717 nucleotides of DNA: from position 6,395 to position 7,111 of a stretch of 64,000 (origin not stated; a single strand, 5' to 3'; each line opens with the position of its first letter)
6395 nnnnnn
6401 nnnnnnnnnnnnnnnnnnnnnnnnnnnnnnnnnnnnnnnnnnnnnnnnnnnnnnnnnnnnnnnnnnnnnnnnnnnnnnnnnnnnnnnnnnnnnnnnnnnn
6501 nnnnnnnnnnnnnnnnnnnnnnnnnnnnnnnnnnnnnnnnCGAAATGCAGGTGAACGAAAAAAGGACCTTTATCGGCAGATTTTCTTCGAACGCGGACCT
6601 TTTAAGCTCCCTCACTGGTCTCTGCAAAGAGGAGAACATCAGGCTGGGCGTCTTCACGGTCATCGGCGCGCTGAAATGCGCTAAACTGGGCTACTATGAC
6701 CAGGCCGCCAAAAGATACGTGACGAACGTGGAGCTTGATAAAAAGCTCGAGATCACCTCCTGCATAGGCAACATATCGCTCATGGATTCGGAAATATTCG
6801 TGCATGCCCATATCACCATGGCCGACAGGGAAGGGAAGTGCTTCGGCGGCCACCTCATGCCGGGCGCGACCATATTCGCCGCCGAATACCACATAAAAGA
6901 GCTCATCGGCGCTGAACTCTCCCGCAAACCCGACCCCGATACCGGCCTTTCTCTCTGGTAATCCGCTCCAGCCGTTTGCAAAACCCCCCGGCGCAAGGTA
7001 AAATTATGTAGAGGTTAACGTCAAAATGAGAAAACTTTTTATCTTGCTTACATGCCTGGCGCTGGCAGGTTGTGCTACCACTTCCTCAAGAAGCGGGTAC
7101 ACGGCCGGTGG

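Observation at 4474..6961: SF2 helicase with an unassigned 240-aa N-terminal domain, translationally coupled to a PPC/DUF296 DNA-binding protein: candidate two-gene nucleic-acid surveillance/defence pair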

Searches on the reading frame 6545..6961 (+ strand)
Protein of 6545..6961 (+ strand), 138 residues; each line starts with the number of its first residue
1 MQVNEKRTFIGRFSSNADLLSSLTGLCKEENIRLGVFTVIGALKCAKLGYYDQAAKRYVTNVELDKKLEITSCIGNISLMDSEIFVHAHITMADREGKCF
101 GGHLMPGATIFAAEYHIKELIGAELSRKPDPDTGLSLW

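Call 3: search_protein_families(library=pfam, proteins=[window:6545-6961:+], max_evalue=0.01)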
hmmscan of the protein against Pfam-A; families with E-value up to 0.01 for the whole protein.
window:6545-6961:+ (138 aa): 1 family
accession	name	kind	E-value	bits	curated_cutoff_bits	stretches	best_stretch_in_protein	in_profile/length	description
PF03479.20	PCC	-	1.4e-29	103.3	25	1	7-121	1-116/117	Plants and Prokaryotes Conserved (PCC) domain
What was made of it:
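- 6545..6961 (+): PPC/DUF296 gene (138 aa). It is a conserved resident Omnitrophota gene, probably co-transcribed with the helicase ORF, but not a family partner of it. Pfam PF03479 1.4e-29 (call 3).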

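Call 4: search_protein_families(library=padloc, proteins=[window:6545-6961:+], max_evalue=0.01)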
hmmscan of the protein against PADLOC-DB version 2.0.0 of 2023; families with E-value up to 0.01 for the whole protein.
window:6545-6961:+ (138 aa): 0 families
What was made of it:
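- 6545..6961 (+): No PADLOC hit (call 4).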

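Call 5: search_protein_families(library=ncbifam, proteins=[window:6545-6961:+], max_evalue=0.01)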
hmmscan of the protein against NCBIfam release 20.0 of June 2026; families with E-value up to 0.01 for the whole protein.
window:6545-6961:+ (138 aa): 0 families

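Call 11: list_cluster_members(proteins=[P0001, window:6545-6961:+])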
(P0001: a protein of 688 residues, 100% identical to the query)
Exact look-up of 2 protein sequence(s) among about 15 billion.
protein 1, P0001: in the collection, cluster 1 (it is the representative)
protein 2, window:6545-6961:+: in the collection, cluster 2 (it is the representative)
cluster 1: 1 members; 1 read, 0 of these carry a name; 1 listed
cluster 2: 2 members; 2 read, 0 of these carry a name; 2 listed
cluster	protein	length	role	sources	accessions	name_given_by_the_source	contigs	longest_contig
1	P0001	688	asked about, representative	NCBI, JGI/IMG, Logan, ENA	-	-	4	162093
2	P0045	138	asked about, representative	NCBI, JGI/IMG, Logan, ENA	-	-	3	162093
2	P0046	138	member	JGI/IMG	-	-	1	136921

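Call 21: find_homologous_proteins(query=window:6545-6961:+, max_evalue=1e-10)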
Query window:6545-6961:+ (138 aa): 349 proteins with E <= 1e-10 among 355 candidates; the best 120 are listed.
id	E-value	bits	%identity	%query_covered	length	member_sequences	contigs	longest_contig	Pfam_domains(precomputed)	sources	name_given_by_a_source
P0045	2.2e-86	305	100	100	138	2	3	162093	PF03479.21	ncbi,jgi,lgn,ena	-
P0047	2.0e-63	230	76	100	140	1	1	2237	PF03479.21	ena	-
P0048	1.2e-60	221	73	100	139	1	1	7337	PF03479.21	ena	-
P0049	2.6e-60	220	75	100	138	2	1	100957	PF03479.21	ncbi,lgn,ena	-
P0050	1.0e-59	218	73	100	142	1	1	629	PF03479.21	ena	-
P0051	1.3e-59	218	73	100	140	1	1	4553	PF03479.21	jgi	-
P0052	3.5e-59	217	73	100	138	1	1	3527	PF03479.21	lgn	-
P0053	4.2e-59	216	72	100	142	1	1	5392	PF03479.21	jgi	-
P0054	4.6e-59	216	71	100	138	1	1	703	PF03479.21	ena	-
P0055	6.5e-59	216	73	100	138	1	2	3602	PF03479.21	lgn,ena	-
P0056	7.0e-59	216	72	100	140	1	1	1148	PF03479.21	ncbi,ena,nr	ncbi:MAG: DNA-binding protein [Candidatus Omnitrophica bacterium]|nr:DNA-binding protein [Candidatus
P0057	9.8e-59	215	70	100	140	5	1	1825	PF03479.21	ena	-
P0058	1.3e-58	215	69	100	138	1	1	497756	PF03479.21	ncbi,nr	ncbi:MAG: DNA-binding protein [PVC group bacterium]|nr:DNA-binding protein [PVC group bacterium]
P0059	1.9e-58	214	72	100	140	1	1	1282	PF03479.21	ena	-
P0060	2.2e-58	214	71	100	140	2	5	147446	PF03479.21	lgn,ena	-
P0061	2.4e-58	214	71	100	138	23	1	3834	PF03479.21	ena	-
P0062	3.3e-58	214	72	100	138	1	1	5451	PF03479.21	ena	-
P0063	3.4e-58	213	71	100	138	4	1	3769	PF03479.21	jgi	-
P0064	3.5e-58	213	72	100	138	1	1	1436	PF03479.21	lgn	-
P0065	6.2e-58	213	70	100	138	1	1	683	PF03479.21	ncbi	-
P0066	1.2e-57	212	70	100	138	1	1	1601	PF03479.21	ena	-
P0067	1.9e-57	211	70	100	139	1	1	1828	PF03479.21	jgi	-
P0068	2.3e-57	211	68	100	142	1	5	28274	PF03479.21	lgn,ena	-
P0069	2.5e-57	211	69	100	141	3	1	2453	PF03479.21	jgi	-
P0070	2.6e-57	211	70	100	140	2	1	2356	PF03479.21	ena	-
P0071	2.6e-57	211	70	100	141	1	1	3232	PF03479.21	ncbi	-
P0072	3.0e-57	210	71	100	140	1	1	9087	PF03479.21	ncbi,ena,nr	ncbi:MAG: DNA-binding protein [Omnitrophica bacterium]|nr:DNA-binding protein [Candidatus Omnitropho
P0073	3.5e-57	210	71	100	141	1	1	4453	PF03479.21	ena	-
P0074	4.4e-57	210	70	100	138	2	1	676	PF03479.21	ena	-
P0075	4.6e-57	210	70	100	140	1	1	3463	PF03479.21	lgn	-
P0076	4.8e-57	210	68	100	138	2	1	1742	PF03479.21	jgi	-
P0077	8.5e-57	209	70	100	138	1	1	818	PF03479.21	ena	-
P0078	9.0e-57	209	68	100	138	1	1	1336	PF03479.21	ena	-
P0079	9.5e-57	209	71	100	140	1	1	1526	PF03479.21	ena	-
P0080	1.0e-56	209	70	100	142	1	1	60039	PF03479.21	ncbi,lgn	-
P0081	1.0e-56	209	69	100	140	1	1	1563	PF03479.21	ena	-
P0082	1.0e-56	209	68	100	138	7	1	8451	PF03479.21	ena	-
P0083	1.2e-56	209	70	100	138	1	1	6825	PF03479.21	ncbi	-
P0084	1.3e-56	208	70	100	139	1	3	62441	PF03479.21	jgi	-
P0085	1.5e-56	208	72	100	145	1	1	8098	PF03479.21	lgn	-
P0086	1.6e-56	208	68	100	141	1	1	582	PF03479.21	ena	-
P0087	1.8e-56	208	68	100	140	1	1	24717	PF03479.21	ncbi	ncbi:MAG: PPC domain-containing DNA-binding protein [bacterium]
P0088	1.8e-56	208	71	100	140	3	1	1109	PF03479.21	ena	-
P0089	3.4e-56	207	71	100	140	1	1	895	PF03479.21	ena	-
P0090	6.4e-56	206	69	100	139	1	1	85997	PF03479.21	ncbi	ncbi:MAG: DUF296 domain-containing protein [Candidatus Omnitrophota bacterium]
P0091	6.7e-56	206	70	100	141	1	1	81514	PF03479.21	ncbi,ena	-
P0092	6.9e-56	206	67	100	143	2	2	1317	PF03479.21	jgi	-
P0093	1.1e-55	205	69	100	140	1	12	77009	PF03479.21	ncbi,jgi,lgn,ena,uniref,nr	ncbi:MAG: hypothetical protein A3G33_06290 [Omnitrophica bacterium RIFCSPLOWO2_12_FULL_44_17]|uniref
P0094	1.2e-55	205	69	100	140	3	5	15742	PF03479.21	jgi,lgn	-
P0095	1.7e-55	205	69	100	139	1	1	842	PF03479.21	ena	-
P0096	2.7e-55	204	67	100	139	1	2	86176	PF03479.21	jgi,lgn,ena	-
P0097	3.3e-55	204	66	100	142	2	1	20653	PF03479.21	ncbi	ncbi:MAG: PPC domain-containing DNA-binding protein, partial [Candidatus Margulisiibacteriota bacter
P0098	6.2e-55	203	70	100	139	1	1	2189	PF03479.21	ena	-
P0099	7.6e-55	203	64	100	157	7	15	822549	PF03479.21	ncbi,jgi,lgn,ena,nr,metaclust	ncbi:MAG: hypothetical protein A2243_03150 [Omnitrophica WOR_2 bacterium RIFOXYA2_FULL_38_17]|nr:MAG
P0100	8.1e-55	203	67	100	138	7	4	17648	PF03479.21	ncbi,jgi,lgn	jgi:predicted DNA-binding protein with PD1-like motif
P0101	9.0e-55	202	68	100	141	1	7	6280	PF03479.21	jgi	-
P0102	1.1e-54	202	67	100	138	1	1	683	PF03479.21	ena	-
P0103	1.7e-54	202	68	100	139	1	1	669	PF03479.21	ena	-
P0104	2.0e-54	201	67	100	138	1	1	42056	PF03479.21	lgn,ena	-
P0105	2.3e-54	201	64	100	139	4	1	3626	PF03479.21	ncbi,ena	-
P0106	2.3e-54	201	69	100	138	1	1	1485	PF03479.21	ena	-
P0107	2.3e-54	201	68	100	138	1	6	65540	PF03479.21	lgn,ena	-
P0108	2.4e-54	201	69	100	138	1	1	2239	PF03479.21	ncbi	-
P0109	2.5e-54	201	68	100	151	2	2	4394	PF03479.21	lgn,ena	-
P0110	2.8e-54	201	68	99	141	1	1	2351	PF03479.21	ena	-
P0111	3.4e-54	201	69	100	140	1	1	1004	PF03479.21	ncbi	-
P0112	3.9e-54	200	67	100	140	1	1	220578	PF03479.21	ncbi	-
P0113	4.2e-54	200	68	100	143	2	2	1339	PF03479.21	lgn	-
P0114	4.4e-54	200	67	100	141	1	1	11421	PF03479.21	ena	-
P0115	4.9e-54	200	66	100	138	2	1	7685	PF03479.21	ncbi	-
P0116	5.1e-54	200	69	96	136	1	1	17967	PF03479.21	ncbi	ncbi:MAG: PPC domain-containing DNA-binding protein [bacterium]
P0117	5.2e-54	200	68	100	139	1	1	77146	PF03479.21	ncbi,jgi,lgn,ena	ncbi:MAG: PPC domain-containing DNA-binding protein [Candidatus Omnitrophota bacterium]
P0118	5.2e-54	200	67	100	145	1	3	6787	PF03479.21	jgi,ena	-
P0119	5.2e-54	200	67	100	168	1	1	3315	PF03479.21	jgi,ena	-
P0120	6.2e-54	200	71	100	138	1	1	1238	PF03479.21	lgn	-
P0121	7.4e-54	199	68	100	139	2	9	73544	PF03479.21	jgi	-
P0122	7.5e-54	199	67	100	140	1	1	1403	PF03479.21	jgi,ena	-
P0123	8.4e-54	199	67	100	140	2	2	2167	PF03479.21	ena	-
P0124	8.4e-54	199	67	100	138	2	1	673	PF03479.21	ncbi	-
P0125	9.0e-54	199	68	100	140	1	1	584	PF03479.21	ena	-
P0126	9.3e-54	199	67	100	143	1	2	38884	PF03479.21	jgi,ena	-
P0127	1.0e-53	199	64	100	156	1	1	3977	PF03479.21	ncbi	-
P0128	1.2e-53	199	65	100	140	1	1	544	PF03479.21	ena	-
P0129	1.2e-53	199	67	100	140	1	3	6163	PF03479.21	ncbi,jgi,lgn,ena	-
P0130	2.3e-53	198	67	100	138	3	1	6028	PF03479.21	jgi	-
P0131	2.4e-53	198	67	100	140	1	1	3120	PF03479.21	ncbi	ncbi:MAG: PPC domain-containing DNA-binding protein [Candidatus Omnitrophota bacterium]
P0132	2.8e-53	198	64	100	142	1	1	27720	PF03479.21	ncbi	ncbi:MAG: PPC domain-containing DNA-binding protein [Candidatus Margulisiibacteriota bacterium]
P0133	3.3e-53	197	66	100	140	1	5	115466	PF03479.21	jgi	-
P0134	3.4e-53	197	69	100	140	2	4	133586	PF03479.21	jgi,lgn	-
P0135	3.5e-53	197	66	100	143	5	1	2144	PF03479.21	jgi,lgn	jgi:predicted DNA-binding protein with PD1-like motif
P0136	4.2e-53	197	66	100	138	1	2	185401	PF03479.21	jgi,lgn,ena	-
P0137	5.6e-53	197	63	100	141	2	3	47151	PF03479.21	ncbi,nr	ncbi:MAG: DUF296 domain-containing protein [Candidatus Omnitrophica bacterium]|nr:DUF296 domain-cont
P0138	6.1e-53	196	69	100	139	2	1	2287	PF03479.21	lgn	-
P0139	6.3e-53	196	67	100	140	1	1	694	PF03479.21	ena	-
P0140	7.6e-53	196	66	100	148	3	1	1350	PF03479.21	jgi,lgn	-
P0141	8.7e-53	196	64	100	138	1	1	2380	PF03479.21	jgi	-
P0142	1.1e-52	196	67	100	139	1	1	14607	PF03479.21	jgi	jgi:predicted DNA-binding protein with PD1-like motif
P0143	1.6e-52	195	63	100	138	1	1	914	PF03479.21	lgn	-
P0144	1.6e-52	195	64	100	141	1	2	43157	PF03479.21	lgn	-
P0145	1.8e-52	195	67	100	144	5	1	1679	PF03479.21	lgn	-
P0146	2.0e-52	195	65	100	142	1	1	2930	PF03479.21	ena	-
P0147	2.2e-52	195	67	100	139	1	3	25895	PF03479.21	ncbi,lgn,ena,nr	ncbi:MAG: DNA-binding protein [Candidatus Omnitrophica bacterium]|nr:DNA-binding protein [Candidatus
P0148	2.4e-52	195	67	99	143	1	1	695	PF03479.21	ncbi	-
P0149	2.6e-52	194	65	100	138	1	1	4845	PF03479.21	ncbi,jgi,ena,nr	ncbi:MAG: DNA-binding protein [Candidatus Omnitrophota bacterium]|nr:MAG: DNA-binding protein [Candi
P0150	2.9e-52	194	65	100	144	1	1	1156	PF03479.21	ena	-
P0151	3.7e-52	194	65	99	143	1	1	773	PF03479.21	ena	-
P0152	5.8e-52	193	64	100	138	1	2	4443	PF03479.21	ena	-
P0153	6.5e-52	193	64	100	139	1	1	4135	PF03479.21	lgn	-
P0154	7.6e-52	193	63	100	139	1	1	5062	PF03479.21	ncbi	ncbi:MAG: PPC domain-containing DNA-binding protein [Candidatus Omnitrophota bacterium]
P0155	9.2e-52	193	62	100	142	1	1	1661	PF03479.21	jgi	-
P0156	9.8e-52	193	67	96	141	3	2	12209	PF03479.21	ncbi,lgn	-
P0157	1.0e-51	193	65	100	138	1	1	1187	PF03479.21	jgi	jgi:uncharacterized protein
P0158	1.1e-51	192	66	100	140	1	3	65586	PF03479.21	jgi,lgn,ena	-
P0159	1.2e-51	192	61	99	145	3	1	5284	PF03479.21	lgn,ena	-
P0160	1.3e-51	192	62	100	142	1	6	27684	PF03479.21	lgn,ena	-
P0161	1.3e-51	192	64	100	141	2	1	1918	PF03479.21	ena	-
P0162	1.4e-51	192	66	100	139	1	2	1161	PF03479.21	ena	-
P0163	1.9e-51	192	62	100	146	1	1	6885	PF03479.21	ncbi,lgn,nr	ncbi:MAG TPA: PPC domain-containing DNA-binding protein [Candidatus Bathyarchaeia archaeon]|nr:PPC d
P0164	2.0e-51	192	65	100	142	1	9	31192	PF03479.21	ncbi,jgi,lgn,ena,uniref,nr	ncbi:DNA-binding protein [Candidatus Saganbacteria bacterium CG08_land_8_20_14_0_20_45_16]|uniref:DN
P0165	2.0e-51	192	65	100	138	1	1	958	PF03479.21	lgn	-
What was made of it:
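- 6545..6961 (+): 349 homologues, the listed ones 61-76% identical (call 21).
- Closest known: Stand-alone prokaryotic PPC/DUF296 proteins. Same: The downstream gene is a typical full-length member (1.4e-29, call 3), 62-76% identical to many Omnitrophota homologues (call 21).
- The function of bacterial PPC proteins is unknown, and some sources name them DNA-binding proteins (call 21).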

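Call 22: find_related_loci(query=window:6545-6961:+, collection=genome_contigs, flank=6000)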
Query window:6545-6961:+ (138 aa) in genome_contigs; peptide patterns used: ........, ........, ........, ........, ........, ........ (x = any residue, [..] = any of these).
162 stretches matched a pattern; 11 encode a relative of the query (tblastn E <= 1e-3); 11 distinct loci.
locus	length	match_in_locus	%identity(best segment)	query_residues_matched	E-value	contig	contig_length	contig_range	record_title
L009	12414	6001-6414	57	1-138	3e-53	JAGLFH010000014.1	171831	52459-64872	MAG: Candidatus Auribacterota bacterium isolate RS_1_24 ROV157_1.bin.24.fa_14, whole genome shotgun sequence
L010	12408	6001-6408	55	2-138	6e-48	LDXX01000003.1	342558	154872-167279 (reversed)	MAG: Candidatus Kryptonium thompsonii isolate JGI-4 2599192409, whole genome shotgun sequence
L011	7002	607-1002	55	6-138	1e-46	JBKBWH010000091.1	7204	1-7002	MAG: Candidatus Kryptonium sp. isolate 21I_069.bin.60 NODE_91_length_7204_cov_3.874982, whole genome shotgun sequence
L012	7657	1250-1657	51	2-138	4e-46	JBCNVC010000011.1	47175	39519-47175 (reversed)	MAG: Candidatus Kryptonium sp. isolate DT_Bin_37 contig11, whole genome shotgun sequence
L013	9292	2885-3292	53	2-138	9e-45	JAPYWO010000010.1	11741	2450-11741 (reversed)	MAG: Candidatus Thermokryptus sp. isolate RSWP10 scaffold_925_c1, whole genome shotgun sequence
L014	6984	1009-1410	51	7-138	1e-42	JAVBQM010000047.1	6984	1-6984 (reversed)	MAG: Candidatus Gastranaerophilales bacterium isolate EPI_MAG_00167 c_000012013101, whole genome shotgun sequence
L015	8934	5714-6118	50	5-138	4e-42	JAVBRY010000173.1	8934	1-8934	MAG: Candidatus Gastranaerophilaceae bacterium isolate EPI_MAG_00209 c_000007300412, whole genome shotgun sequence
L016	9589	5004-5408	47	6-138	4e-39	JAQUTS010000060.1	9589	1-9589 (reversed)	MAG: Candidatus Gastranaerophilales bacterium isolate STD2_125 NODE_28481_length_9589_cov_2.877721_Sandtown_D2, whole ge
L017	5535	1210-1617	48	6-138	2e-38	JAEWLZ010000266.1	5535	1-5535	MAG: Cyanobacteria bacterium OH_PDB_112 k127_1659750, whole genome shotgun sequence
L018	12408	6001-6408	49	6-138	4e-38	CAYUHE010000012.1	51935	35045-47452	MAG TPA_asm: uncultured Gammaproteobacteria bacterium isolate SRP284006_co1_20 genome assembly, contig: NODE_839_length_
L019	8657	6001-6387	45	9-138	6e-33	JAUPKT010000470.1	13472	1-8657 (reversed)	MAG: Thermodesulfobacteriota bacterium isolate erpe_2018_pw_0hr_WHONDRS-PP48-000085_B_bin.56 scaffold_1810498, whole gen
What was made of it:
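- Tried and rejected: (8) The genome_contigs scan with PPC returned only 11 distant loci and not the source genome (call 22).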

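Call 25: find_encoding_contigs(protein=P0049, flank=8000, max_places=1)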
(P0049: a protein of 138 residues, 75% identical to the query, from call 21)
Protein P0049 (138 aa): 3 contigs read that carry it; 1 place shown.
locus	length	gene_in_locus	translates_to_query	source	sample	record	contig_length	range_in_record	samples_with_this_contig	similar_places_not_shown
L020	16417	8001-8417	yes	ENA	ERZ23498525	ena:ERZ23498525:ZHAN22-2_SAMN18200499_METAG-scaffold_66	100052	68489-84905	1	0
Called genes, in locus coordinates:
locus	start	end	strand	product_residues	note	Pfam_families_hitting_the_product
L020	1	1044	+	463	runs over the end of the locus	PF04326:SLFN_AlbA_2, PF13749:HATPase_c_4, PF13412:HTH_24 (faint)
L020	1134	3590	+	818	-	PF22548:AEP-TOTE, PF00270:DEAD, PF04851:ResIII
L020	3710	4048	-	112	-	PF17762:HTH_ParB (weak)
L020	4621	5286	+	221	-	-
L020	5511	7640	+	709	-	-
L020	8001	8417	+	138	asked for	PF03479:PCC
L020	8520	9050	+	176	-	PF04893:Yip1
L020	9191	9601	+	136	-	-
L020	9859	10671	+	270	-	PF00149:Metallophos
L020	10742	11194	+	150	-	PF00300:His_Phos_1 (weak)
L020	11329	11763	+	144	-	PF01161:PBP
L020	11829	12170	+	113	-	PF01797:Y1_Tnp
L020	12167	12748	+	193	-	PF02545:Maf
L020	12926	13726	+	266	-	PF01207:Dus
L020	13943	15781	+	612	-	PF08497:Radical_SAM_N, PF04055:Radical_SAM (weak), PF11842:DUF3362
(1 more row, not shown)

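Call 26: find_encoding_contigs(protein=P0058, flank=8000, max_places=1)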
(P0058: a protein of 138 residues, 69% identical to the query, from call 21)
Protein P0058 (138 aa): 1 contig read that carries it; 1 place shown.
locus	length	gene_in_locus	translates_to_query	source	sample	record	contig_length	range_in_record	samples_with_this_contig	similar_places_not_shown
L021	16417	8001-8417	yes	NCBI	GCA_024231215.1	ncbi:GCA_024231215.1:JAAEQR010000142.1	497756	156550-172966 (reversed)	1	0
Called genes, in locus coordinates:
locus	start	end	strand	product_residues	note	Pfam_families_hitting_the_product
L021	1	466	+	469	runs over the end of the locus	PF00285:Citrate_synt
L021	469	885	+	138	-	PF01894:YjbQ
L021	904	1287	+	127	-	PF12092:DUF3568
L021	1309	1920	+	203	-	PF13036:LpoB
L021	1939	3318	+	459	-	-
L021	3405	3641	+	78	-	-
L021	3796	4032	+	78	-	PF11154:DUF2934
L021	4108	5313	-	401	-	PF00365:PFK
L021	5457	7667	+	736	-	PF13098:Thioredoxin_2 (weak), PF14559:TPR_19 (faint)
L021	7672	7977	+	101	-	-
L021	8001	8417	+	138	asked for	PF03479:PCC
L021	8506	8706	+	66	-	-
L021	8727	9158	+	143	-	-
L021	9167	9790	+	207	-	PF01810:LysE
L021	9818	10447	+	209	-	PF00932:LTD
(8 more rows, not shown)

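Call 27: find_encoding_contigs(protein=P0060, flank=8000, max_places=1)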
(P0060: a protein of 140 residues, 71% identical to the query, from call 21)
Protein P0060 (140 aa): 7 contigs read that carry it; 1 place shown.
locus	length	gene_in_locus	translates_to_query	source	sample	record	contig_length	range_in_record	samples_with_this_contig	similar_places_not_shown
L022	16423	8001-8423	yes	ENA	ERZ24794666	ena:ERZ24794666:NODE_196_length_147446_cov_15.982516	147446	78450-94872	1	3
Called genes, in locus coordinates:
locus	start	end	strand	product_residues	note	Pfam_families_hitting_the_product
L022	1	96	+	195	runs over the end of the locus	PF02674:Colicin_V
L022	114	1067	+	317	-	-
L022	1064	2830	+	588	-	PF01807:Zn_ribbon_DnaG, PF08275:DNAG_N, PF01751:Toprim, PF13155:Toprim_2, PF13362:Toprim_3 (weak), PF13662:Toprim_4, PF10410:DnaB_bind, PF08278:DnaG_DnaB_bind (faint)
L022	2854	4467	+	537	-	PF03979:Sigma70_r1_1, PF00140:Sigma70_r1_2, PF04542:Sigma70_r2, PF04539:Sigma70_r3, PF04545:Sigma70_r4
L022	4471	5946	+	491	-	PF09594:GT87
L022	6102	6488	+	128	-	PF00072:Response_reg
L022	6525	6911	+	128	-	PF00072:Response_reg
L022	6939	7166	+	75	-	-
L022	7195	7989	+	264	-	PF00929:RNase_T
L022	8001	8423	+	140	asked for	PF03479:PCC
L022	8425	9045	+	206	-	PF02163:Peptidase_M50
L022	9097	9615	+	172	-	PF05991:NYN_YacP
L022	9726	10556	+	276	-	-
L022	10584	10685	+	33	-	-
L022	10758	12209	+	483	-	PF13537:GATase_7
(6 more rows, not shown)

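Call 64: find_encoding_contigs(protein=P0048, flank=7000, max_places=1)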
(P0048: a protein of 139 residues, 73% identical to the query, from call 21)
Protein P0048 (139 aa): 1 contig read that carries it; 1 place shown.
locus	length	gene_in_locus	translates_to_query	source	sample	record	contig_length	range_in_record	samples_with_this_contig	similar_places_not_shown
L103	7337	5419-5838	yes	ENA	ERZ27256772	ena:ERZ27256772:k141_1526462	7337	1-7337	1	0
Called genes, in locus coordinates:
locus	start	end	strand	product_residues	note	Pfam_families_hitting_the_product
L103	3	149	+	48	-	?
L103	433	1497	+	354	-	PF01544:CorA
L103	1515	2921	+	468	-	PF21088:MS_channel_1st (weak), PF00924:MS_channel_2nd, PF21082:MS_channel_3rd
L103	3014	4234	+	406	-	PF00270:DEAD, PF04851:ResIII, PF00271:Helicase_C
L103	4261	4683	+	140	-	PF00583:Acetyltransf_1, PF13673:Acetyltransf_10 (weak), PF13508:Acetyltransf_7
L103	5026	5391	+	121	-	-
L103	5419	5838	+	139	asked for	PF03479:PCC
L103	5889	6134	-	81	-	-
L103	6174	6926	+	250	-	-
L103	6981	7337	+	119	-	?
